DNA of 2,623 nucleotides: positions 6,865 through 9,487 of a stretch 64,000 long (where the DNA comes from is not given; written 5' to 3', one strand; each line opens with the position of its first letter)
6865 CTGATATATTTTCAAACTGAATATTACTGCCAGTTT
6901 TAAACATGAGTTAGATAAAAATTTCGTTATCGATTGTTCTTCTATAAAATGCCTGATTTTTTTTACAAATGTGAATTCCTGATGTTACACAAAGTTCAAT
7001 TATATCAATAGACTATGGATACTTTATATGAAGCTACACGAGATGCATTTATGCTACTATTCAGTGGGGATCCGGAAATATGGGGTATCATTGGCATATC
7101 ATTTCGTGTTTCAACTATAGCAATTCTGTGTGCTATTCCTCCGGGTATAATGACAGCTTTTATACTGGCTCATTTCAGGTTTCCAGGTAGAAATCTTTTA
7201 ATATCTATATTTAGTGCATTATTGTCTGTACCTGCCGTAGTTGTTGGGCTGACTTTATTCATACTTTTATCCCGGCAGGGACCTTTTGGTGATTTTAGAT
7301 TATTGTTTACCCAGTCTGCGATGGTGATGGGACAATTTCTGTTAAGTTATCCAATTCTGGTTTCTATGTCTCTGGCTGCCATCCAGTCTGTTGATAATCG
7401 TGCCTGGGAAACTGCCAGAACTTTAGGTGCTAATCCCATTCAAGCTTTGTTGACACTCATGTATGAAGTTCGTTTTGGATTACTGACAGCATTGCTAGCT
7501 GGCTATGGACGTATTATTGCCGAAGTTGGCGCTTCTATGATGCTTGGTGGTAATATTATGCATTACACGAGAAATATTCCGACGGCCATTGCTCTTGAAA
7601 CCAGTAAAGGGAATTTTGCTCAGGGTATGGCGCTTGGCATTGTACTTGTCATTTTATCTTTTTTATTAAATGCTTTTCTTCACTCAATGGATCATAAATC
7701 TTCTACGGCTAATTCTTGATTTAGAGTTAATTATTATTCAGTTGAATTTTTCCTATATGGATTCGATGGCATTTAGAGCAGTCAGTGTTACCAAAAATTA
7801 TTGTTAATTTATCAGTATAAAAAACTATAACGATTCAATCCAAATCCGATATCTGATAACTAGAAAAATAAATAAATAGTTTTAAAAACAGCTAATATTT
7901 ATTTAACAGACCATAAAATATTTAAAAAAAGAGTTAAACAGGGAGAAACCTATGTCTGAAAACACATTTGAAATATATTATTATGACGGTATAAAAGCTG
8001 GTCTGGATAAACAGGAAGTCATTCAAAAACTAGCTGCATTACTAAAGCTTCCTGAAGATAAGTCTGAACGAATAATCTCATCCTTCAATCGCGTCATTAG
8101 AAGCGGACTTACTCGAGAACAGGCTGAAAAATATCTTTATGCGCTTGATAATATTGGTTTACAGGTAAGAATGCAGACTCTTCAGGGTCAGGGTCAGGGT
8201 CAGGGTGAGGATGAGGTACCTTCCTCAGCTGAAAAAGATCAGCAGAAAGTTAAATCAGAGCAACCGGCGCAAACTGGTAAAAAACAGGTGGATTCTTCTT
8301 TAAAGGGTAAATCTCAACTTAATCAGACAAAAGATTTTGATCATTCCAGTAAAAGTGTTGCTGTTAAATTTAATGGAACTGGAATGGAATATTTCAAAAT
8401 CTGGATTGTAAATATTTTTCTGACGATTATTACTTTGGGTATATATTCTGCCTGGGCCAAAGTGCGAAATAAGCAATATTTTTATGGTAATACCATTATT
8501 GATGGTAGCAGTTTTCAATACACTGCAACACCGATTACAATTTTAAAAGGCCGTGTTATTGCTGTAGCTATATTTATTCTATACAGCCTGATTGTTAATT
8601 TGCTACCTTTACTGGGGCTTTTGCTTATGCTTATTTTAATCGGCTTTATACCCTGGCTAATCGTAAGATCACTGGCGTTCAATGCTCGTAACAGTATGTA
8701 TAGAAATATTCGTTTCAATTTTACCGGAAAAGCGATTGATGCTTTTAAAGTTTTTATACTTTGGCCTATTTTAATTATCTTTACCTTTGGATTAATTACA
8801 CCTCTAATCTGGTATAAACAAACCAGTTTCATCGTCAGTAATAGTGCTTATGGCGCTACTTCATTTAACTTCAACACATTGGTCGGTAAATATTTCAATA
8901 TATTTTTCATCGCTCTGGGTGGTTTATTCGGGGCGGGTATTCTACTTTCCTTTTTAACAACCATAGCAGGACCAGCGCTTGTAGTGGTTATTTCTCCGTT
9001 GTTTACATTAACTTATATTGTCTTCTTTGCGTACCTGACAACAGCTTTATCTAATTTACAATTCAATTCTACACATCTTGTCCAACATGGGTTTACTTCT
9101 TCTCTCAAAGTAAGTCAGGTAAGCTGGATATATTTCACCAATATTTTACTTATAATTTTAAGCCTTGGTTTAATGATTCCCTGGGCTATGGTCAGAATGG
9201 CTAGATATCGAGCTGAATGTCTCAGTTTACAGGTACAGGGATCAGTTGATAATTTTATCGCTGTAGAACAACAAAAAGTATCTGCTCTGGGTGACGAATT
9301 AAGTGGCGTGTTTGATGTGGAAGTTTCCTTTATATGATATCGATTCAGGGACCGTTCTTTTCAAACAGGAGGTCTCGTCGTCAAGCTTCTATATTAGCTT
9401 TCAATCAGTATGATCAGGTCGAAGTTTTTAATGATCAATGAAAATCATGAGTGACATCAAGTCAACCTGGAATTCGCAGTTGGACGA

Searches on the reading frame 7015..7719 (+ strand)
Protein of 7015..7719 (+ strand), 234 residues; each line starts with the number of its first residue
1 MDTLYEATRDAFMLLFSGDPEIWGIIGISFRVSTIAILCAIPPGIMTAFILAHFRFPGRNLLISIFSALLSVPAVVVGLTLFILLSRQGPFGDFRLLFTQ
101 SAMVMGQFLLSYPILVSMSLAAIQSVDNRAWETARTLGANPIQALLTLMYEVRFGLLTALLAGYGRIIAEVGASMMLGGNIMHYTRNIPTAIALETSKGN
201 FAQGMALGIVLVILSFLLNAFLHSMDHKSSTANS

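Call 48: search_protein_families(library=pfam, proteins=[window:7015-7719:+], max_evalue=0.0001)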
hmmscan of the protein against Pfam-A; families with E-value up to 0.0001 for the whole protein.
window:7015-7719:+ (234 aa): 1 family
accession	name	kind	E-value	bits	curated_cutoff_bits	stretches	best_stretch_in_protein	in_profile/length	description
PF00528.27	BPD_transp_1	-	4.4e-08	33.5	26.4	1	44-222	1-171/184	Binding-protein-dependent transport system inner membrane component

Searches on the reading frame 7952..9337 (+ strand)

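Call 48: search_protein_families(library=pfam, proteins=[window:7952-9337:+], max_evalue=0.0001)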
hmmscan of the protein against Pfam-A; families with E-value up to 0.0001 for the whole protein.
window:7952-9337:+ (461 aa): 1 family
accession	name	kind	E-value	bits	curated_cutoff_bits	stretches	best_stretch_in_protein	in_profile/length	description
PF05987.18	DUF898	-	1.1e-109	367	28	1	137-451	3-334/336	Bacterial protein of unknown function (DUF898)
